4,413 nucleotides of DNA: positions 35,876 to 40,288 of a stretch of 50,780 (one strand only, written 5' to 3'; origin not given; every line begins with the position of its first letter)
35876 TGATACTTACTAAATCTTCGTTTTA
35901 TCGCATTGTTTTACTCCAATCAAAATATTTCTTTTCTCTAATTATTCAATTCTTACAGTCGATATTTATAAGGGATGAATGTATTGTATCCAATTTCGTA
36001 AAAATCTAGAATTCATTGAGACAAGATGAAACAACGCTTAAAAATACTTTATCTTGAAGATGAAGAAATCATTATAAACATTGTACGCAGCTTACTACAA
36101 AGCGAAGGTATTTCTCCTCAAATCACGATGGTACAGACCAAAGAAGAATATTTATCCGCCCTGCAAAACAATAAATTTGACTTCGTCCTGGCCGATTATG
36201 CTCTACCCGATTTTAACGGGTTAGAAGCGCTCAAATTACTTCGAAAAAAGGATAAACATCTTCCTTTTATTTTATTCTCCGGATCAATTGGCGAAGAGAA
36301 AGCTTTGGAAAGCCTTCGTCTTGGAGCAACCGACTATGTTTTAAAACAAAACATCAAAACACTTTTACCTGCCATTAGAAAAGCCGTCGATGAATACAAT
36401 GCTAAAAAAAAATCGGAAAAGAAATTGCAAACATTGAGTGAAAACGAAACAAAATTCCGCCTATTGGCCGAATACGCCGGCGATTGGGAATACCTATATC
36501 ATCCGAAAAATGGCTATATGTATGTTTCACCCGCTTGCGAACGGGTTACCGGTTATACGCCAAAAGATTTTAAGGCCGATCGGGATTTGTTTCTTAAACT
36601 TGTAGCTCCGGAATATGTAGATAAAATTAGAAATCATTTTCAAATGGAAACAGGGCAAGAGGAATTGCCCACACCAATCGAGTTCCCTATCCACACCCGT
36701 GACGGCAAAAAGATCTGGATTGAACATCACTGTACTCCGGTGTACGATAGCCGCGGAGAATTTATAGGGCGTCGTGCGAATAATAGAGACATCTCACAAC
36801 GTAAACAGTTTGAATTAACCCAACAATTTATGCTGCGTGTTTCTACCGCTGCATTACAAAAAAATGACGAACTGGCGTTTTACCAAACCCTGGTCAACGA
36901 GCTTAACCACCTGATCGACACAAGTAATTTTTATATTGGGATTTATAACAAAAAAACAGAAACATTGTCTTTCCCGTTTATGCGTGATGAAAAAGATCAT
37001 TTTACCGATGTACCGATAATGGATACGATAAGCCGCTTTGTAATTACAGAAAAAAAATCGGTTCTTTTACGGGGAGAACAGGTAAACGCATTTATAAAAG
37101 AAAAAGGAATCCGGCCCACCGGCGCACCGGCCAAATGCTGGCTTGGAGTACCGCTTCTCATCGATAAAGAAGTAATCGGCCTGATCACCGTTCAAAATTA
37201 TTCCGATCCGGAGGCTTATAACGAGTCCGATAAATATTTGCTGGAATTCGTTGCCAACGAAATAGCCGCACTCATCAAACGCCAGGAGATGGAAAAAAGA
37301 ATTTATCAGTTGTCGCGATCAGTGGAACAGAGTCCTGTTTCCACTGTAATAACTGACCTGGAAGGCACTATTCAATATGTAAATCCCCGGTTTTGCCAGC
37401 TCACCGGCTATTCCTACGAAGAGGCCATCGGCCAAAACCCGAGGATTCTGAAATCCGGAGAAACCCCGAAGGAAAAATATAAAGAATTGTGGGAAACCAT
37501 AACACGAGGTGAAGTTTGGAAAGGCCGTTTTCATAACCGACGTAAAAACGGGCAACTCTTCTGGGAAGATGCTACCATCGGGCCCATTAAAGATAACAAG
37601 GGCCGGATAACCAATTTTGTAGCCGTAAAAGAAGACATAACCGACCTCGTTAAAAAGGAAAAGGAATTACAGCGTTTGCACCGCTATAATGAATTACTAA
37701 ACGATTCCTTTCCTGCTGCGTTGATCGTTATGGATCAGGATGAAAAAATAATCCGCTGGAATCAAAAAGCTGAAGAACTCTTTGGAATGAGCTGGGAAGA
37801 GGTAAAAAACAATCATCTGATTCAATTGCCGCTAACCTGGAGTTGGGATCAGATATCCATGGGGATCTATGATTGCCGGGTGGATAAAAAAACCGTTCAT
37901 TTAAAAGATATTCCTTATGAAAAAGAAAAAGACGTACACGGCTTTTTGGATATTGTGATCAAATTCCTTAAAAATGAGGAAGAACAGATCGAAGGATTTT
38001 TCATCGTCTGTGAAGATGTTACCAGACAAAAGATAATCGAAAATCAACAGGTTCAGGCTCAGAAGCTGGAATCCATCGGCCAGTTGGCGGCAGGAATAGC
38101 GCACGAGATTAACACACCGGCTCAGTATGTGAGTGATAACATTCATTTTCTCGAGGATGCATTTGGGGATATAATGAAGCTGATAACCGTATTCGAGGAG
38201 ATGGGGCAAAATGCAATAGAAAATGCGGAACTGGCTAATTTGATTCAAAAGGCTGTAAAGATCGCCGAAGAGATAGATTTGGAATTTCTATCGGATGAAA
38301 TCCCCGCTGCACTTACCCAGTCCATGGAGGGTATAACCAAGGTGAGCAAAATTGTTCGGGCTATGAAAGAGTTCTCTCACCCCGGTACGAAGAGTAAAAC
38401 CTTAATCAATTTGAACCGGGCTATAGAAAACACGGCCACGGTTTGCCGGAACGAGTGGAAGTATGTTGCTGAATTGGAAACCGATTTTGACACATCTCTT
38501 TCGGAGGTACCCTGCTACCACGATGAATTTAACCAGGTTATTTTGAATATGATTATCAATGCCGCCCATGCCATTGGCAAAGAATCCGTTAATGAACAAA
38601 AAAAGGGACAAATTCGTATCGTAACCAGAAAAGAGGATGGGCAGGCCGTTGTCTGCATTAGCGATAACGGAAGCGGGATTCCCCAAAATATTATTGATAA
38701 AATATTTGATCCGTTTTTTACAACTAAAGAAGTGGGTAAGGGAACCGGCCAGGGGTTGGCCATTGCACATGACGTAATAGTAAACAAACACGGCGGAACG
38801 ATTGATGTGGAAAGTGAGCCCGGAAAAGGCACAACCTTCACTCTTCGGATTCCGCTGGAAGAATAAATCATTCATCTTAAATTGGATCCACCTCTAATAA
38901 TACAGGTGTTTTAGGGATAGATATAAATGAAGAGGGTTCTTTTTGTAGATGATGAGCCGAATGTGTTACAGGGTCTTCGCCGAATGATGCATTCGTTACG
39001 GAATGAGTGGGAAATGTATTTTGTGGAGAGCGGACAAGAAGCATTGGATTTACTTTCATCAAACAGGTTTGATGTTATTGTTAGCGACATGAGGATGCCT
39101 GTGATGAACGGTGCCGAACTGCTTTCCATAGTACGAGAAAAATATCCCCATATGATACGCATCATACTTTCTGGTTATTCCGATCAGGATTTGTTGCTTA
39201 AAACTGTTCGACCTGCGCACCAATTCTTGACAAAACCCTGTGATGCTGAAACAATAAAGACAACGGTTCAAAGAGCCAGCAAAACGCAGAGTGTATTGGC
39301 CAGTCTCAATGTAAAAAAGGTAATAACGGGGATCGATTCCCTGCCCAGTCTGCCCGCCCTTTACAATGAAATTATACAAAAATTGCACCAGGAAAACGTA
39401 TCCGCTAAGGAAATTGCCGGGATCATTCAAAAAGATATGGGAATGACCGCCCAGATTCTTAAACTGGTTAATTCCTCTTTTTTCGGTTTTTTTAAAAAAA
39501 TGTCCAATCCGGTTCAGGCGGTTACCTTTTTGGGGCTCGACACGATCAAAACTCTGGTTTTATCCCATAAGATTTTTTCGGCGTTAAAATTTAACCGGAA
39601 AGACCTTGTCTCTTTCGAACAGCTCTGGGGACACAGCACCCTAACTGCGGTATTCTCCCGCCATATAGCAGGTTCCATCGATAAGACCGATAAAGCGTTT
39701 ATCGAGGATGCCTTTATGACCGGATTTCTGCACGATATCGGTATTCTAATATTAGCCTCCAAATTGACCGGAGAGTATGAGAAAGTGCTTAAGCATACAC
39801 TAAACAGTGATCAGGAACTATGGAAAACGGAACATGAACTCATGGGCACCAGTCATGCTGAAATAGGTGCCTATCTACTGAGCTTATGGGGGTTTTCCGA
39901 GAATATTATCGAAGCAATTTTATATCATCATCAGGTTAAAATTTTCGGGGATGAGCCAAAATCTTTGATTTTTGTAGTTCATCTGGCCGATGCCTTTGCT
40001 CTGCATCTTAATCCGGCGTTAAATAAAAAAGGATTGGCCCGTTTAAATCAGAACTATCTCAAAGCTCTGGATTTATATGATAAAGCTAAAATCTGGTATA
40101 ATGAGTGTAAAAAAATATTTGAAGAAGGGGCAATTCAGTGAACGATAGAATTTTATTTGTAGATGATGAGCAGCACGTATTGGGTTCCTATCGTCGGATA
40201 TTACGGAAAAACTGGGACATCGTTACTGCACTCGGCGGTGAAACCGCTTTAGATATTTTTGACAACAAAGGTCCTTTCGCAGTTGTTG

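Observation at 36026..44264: Signalling island: two PAS/GAF hybrid kinases bracket a REC-HDOD regulator and a REC regulator with a catalytically degenerate HD-GYP-like domain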

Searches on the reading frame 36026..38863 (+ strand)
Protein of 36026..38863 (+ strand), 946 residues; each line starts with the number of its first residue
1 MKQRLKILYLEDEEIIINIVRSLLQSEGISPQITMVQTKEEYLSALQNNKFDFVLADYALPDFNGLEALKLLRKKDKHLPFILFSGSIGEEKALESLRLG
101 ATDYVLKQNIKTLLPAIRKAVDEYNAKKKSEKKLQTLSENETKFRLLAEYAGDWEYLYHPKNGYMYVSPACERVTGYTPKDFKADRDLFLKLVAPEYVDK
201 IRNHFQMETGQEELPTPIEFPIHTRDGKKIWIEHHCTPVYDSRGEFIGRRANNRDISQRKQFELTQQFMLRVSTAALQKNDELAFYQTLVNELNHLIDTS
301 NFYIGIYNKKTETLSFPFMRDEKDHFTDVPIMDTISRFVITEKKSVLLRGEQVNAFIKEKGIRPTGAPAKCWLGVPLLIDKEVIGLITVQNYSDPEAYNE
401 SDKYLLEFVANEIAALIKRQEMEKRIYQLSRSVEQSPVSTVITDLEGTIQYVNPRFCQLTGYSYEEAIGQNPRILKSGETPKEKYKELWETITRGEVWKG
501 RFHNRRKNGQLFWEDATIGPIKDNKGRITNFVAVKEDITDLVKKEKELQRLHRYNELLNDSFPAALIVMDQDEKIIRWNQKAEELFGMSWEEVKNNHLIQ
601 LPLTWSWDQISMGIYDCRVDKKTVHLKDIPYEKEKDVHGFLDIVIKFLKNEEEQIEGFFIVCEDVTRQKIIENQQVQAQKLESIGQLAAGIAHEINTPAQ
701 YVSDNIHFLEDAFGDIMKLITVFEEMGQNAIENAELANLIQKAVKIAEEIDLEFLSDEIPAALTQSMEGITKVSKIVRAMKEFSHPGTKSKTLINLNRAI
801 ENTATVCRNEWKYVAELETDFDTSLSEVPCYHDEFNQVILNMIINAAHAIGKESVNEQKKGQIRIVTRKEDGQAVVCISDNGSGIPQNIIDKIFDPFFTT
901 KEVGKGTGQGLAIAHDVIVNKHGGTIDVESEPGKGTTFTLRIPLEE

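Call 3: search_protein_families(library=pfam, proteins=[window:36026-38863:+], max_evalue=1)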
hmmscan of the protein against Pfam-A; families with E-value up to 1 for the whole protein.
window:36026-38863:+ (946 aa): 15 families
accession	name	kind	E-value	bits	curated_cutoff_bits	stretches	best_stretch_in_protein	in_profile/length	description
PF13426.13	PAS_9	-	1.5e-38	131.7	27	3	437-540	1-103/103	PAS domain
PF00989.32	PAS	-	7.9e-30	103.6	22.6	3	428-538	2-113/113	PAS fold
PF08447.18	PAS_3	-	1.8e-29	102.3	25.6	2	165-245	2-81/89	PAS fold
PF02518.31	HATPase_c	-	1.8e-26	93.2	26.4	1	834-945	5-110/111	Histidine kinase-, DNA gyrase B-, and HSP90-like ATPase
PF08448.16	PAS_4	-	1.4e-20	74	23.1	3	433-541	1-108/110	PAS fold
PF00072.30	Response_reg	-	4.2e-19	69.2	30.2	1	7-114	1-107/111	Response regulator receiver domain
PF13188.13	PAS_8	-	1.5e-15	56.9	21.8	2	431-475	5-47/65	PAS domain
PF13185.12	GAF_2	-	4.1e-08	33.9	28.6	1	284-417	6-135/136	GAF domain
PF01590.32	GAF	-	1.7e-06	29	22.4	1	284-415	4-131/133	GAF domain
PF12860.13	PAS_7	-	0.00087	19.9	27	1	561-596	3-38/115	PAS fold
PF13492.12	GAF_3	-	0.0016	19.3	27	1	287-417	7-127/129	GAF domain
PF13589.12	HATPase_c_3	-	0.014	15.9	25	1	835-895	3-55/137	Histidine kinase-, DNA gyrase B-, and HSP90-like ATPase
PF18095.7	PAS_12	-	0.067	13.2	22.6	0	434-480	54-100/153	UPF0242 C-terminal PAS-like domain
PF24820.1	Diguanyl_cycl_sensor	-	0.11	12.9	28.1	0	441-489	10-57/109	Diguanylate cyclase-like sensor domain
PF19570.5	DUF6088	-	0.79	9.9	25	1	838-873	135-170/172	Family of unknown function (DUF6088)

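Call 4: search_protein_families(library=ncbifam, proteins=[window:36026-38863:+], max_evalue=0.1)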
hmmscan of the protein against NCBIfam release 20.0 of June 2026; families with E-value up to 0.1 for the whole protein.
window:36026-38863:+ (946 aa): 157 families (the best 25 are shown)
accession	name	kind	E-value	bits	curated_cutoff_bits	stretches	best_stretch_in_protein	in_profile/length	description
NF052573.1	HisKinEspAMyxo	equivalog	2.3e-66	224.4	1400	3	765-941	434-608/755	serine histidine kinase EspA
NF008468.0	PRK11360.1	equivalog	1.8e-65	221.5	646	3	766-945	437-609/616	two-component system sensor histidine kinase AtoS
NF038348.1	T2SS_HK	subfamily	3.2e-65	220.6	450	1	674-944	317-573/574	histidine kinase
NF052574.1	HisKinEspCMyxo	equivalog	5.4e-61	206.7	1200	3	758-943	455-636/785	serine histidine kinase EspC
NF047466.1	hybrid_RR_LvrB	exception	4.9e-60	203.7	500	3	3-133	2-135/377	hybrid histidine kinase/response regulator LvrB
TIGR02938.1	nifL_nitrog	equivalog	1.3e-59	202.1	242.45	2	431-770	8-346/494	nitrogen fixation negative regulator NifL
TIGR00229.1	sensory_box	domain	3.7e-53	179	22.9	3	429-548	7-126/126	PAS domain S-box protein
NF010076.0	PRK13557.1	subfamily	5.3e-53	180.3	631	3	760-945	203-395/540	histidine kinase famiy protein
NF046020.1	HisKinCckABruc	equivalog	3.8e-49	167.3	1000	4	772-943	528-706/868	cell cycle histidine kinase CckA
NF046026.1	HisKinCckACaul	equivalog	1.1e-41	142.7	1000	3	770-944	348-532/678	cell cycle histidine kinase CckA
NF010411.0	PRK13837.1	equivalog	2.8e-36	124.9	647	2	774-945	500-676/828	two-component system VirA-like sensor kinase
NF053867.1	SprKinKinDBac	equivalog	2e-33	115.6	775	2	769-945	330-498/500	sporulation kinase KinD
NF007688.0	PRK10364.1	equivalog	4.3e-33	114.7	479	2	771-944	287-451/460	two-component system sensor histidine kinase ZraS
NF041777.1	sens_FixL_Rhizob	equivalog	1.5e-32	112.9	850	2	757-944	300-481/485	sensor protein FixL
NF045675.1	PhdiestaseDibA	equivalog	2e-30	105.7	980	1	418-581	69-230/623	phosphodiesterase DibA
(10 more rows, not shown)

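Call 50: search_protein_families(library=padloc, proteins=[window:36026-38863:+], max_evalue=0.001)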
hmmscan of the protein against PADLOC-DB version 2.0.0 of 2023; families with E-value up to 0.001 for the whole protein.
window:36026-38863:+ (946 aa): 1 family
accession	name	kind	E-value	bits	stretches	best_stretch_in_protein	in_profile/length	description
PDLC04725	PDC-M60B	-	0.00018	19.4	1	2-64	2-63/158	-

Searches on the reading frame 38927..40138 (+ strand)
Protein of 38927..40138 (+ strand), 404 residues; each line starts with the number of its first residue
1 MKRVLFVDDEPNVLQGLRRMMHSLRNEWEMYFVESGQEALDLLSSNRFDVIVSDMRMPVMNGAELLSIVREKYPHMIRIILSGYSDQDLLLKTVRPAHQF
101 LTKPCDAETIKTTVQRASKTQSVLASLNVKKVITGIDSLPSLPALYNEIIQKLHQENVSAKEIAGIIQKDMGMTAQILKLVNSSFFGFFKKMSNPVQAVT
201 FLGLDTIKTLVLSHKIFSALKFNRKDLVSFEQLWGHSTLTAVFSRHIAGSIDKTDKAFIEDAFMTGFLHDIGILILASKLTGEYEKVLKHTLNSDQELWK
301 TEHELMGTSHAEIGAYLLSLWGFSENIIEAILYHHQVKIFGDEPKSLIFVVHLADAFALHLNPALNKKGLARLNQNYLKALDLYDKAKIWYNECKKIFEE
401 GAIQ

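Call 3: search_protein_families(library=pfam, proteins=[window:38927-40138:+], max_evalue=1)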
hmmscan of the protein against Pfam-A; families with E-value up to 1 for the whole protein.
window:38927-40138:+ (404 aa): 6 families
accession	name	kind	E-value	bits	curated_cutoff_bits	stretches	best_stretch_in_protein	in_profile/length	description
PF08668.18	HDOD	-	2e-56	191.1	22.9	1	139-336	1-195/196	HDOD domain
PF00072.30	Response_reg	-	4.9e-21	75.4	30.2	1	4-114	1-110/111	Response regulator receiver domain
PF01966.28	HD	-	1.3e-07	32.4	22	1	234-358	2-114/116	HD domain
PF23198.2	PDE8A_N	-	0.038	14.4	29.6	1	23-79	30-87/147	PDE8A-like, N-terminal domain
PF13936.12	HTH_38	-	0.27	11.5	27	1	148-170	11-33/44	Helix-turn-helix domain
PF16512.11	RhoGAP-FF1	-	0.52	11.3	30.1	0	223-248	41-66/80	p190-A and -B Rho GAPs FF domain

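Call 4: search_protein_families(library=ncbifam, proteins=[window:38927-40138:+], max_evalue=0.1)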
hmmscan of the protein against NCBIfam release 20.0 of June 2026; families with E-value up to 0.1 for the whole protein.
window:38927-40138:+ (404 aa): 97 families (the best 25 are shown)
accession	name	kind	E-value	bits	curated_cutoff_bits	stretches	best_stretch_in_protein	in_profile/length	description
NF053512.1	nitric_RR_NosR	exception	4.9e-38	131.3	400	1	4-123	1-120/422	response regulator c-di-GMP phosphodiesterase, NosR family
TIGR01818.1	ntrC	equivalog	3.5e-15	55.8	558.6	1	4-146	1-147/463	nitrogen regulation protein NR(I)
NF011695.0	PRK15115.1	equivalog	4.8e-15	55.2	763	1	3-121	8-125/445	two-component system response regulator GlrR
NF046020.1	HisKinCckABruc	equivalog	7.9e-15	53.8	1000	1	2-115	750-864/868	cell cycle histidine kinase CckA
NF006900.1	PRK09390.1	equivalog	8.6e-15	54.8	255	1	3-123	6-127/203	response regulator FixJ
NF008469.0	PRK11361.1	equivalog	1.7e-14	53.4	714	1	2-124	5-126/461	acetoacetate metabolism transcriptional regulator AtoC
NF041946.1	LuxO_transreg_Vib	equivalog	1.3e-13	50.6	800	1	28-122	21-116/463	quorum-sensing sigma-54 dependent transcriptional regulator LuxO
NF008176.1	PRK10923.1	equivalog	6.1e-13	48.2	620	1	4-129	6-131/469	nitrogen regulation protein NR(I)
NF052574.1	HisKinEspCMyxo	equivalog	2.4e-12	45.9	1200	1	2-117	666-782/785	serine histidine kinase EspC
NF050064.1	BlResRespRegCbrR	equivalog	2.9e-12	46.2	600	1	28-155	148-281/415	bile resistance response regulator CbrR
NF047793.1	ResRegPgtA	equivalog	8.2e-12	44.7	650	1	3-121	7-124/414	two-component system response regulator PgtA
NF052445.1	RespRegMctR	equivalog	1.3e-11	44.3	300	1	3-133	3-133/205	two-component system response regulator MctR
NF045991.1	RespRegCtrARhodob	equivalog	1.6e-11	44.4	350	1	3-120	2-121/224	response regulator transcription factor CtrA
NF052573.1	HisKinEspAMyxo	equivalog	3.9e-11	41.7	1400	1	3-118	634-750/755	serine histidine kinase EspA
NF052313.1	T9SS_RR_PorX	equivalog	6.4e-11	41.7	300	1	3-126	2-124/513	T9SS response regulator signal transducer PorX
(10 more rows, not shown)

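Call 6: search_solved_structures(query=window:38927-40138:+, max_evalue=0.01, show_alignments=3)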
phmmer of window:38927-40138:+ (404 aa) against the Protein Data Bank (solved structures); distinct sequences matched with E-value up to 0.01: 211 (the best 60 are shown).
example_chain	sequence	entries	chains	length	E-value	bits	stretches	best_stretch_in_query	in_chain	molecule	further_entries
3hc1_A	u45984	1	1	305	4.7e-26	94.9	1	130-358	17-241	uncharacterized HDOD domain protein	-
3m1t_A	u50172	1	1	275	8.2e-20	74.4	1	133-339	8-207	Putative phosphohydrolase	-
3ljx_A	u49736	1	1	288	1.8e-18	70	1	136-354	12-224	MmoQ Response regulator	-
3p3q_A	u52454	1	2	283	5.2e-18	68.4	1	137-346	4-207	MmoQ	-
2jk1_A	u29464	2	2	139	1.4e-16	63.8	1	4-120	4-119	HYDROGENASE TRANSCRIPTIONAL REGULATORY PROTEIN HUPR1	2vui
2vuh_B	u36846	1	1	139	4.9e-16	62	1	4-120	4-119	HYDROGENASE TRANSCRIPTIONAL REGULATORY PROTEIN HUPR1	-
1vqr_A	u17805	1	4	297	2.5e-15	59.6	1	132-361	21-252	hypothetical protein Cj0248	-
6swf_A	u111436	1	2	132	5.2e-14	55.3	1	3-117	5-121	Two-component response regulator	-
6swb_A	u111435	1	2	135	6.5e-14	55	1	3-117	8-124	Two-component response regulator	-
3jte_A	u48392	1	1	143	9.6e-14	54.4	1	2-124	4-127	Response regulator receiver protein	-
6swl_A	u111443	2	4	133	1e-13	54.3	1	2-117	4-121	Two-component response regulator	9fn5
3kcn_A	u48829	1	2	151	1.3e-13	54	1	2-127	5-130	Adenylate cyclase homolog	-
3hv2_A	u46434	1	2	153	3.8e-13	52.4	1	3-119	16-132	Response regulator/HD domain protein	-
9xzo_A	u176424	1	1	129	5.3e-13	52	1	1-116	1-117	De novo protein M1X0B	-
1zy2_A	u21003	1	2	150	7.5e-13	51.5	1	4-120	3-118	transcriptional regulator NtrC1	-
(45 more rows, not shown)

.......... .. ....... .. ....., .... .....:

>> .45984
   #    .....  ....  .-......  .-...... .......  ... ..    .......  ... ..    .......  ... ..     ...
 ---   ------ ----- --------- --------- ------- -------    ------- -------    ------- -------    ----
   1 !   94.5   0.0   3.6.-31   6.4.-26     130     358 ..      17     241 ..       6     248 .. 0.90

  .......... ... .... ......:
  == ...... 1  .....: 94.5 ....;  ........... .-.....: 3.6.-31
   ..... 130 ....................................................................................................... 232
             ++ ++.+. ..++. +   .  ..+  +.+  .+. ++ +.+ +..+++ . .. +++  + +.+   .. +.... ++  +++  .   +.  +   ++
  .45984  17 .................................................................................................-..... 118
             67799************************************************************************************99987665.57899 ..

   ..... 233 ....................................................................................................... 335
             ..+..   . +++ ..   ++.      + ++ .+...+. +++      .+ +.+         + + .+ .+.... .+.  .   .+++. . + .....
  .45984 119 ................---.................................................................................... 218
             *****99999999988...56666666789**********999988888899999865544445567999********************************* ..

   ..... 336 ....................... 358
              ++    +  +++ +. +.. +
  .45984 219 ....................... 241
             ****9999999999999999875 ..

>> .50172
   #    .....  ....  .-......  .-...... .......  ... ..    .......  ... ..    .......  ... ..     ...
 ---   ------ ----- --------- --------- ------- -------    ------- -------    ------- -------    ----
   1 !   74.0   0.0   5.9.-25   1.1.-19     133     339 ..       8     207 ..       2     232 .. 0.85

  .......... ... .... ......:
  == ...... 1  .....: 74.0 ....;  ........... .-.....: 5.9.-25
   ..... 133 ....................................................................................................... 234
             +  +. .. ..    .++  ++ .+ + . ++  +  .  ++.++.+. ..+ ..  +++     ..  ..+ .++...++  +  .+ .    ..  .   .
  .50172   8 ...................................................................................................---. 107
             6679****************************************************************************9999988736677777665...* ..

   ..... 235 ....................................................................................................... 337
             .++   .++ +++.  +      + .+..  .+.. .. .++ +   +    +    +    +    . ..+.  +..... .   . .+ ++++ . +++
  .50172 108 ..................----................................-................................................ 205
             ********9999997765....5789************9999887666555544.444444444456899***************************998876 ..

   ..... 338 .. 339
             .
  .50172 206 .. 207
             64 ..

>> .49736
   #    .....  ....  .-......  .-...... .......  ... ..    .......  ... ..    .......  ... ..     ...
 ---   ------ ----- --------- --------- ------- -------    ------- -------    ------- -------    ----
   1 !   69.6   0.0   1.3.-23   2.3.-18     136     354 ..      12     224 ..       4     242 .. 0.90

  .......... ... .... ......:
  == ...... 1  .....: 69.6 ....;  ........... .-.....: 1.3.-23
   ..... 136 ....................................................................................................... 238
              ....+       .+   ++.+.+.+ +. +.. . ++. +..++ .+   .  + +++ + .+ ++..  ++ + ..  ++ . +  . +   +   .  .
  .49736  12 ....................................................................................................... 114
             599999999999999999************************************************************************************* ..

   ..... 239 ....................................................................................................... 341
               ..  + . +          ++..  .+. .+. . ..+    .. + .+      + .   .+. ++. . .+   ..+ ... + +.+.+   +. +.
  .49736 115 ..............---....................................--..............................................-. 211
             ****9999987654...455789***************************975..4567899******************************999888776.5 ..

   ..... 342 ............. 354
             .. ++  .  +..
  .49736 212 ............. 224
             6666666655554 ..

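Call 50: search_protein_families(library=padloc, proteins=[window:38927-40138:+], max_evalue=0.001)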
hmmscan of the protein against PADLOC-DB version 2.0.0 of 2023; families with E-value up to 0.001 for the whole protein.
window:38927-40138:+ (404 aa): 3 families
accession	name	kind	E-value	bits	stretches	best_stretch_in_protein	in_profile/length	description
PDLC04725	PDC-M60B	-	2.4e-07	28.7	1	2-61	4-63/158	-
PDLC01254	Cas3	-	4.5e-05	21.7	1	231-343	7-90/164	CAS-I; effector_G3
PDLC04726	PDC-M60C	-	0.00088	16.2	0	3-63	2-63/407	-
